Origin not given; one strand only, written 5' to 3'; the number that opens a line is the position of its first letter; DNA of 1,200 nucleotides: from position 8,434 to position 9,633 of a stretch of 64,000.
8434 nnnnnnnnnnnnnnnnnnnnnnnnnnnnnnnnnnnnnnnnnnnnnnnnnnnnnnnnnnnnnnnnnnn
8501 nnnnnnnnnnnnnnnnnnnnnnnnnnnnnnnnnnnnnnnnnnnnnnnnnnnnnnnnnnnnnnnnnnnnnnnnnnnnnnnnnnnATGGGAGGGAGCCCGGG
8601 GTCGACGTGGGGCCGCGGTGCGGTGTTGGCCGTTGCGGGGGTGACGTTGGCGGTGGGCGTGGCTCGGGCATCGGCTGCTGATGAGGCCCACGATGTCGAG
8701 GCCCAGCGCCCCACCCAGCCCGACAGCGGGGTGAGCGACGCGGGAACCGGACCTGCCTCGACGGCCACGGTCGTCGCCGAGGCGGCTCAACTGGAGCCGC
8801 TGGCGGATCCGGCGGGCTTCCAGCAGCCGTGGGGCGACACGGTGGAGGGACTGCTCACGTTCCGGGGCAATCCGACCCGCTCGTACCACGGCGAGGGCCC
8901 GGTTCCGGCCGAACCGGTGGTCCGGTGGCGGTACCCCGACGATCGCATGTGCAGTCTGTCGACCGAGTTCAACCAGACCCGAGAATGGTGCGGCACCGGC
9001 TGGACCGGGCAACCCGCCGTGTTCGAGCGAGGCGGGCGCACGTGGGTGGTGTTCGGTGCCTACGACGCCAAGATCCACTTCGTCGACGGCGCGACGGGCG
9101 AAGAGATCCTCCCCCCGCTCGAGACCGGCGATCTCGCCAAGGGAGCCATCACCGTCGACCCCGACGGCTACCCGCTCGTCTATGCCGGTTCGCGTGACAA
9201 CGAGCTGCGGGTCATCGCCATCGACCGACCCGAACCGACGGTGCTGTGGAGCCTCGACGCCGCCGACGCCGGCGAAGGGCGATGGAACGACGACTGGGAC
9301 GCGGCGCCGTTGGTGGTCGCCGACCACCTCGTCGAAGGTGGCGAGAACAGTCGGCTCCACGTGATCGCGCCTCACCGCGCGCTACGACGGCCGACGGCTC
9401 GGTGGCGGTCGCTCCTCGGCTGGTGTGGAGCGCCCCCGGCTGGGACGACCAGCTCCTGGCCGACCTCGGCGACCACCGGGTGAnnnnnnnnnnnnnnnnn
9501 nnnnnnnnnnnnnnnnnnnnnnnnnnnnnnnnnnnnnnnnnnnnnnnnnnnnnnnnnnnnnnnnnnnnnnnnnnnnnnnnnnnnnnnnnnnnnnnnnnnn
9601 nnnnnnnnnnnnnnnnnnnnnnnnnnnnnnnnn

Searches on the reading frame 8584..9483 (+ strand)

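Call 75: search_protein_families(library=pfam, proteins=[window:8584-9483:+])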
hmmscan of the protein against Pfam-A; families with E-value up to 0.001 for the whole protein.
window:8584-9483:+ (299 aa): 1 family
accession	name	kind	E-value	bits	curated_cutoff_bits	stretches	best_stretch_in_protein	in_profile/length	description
PF13570.13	Beta-prop_ACSF4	-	0.00059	19.8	133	1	153-225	62-130/329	Beta-alanine-activating enzyme, beta-propeller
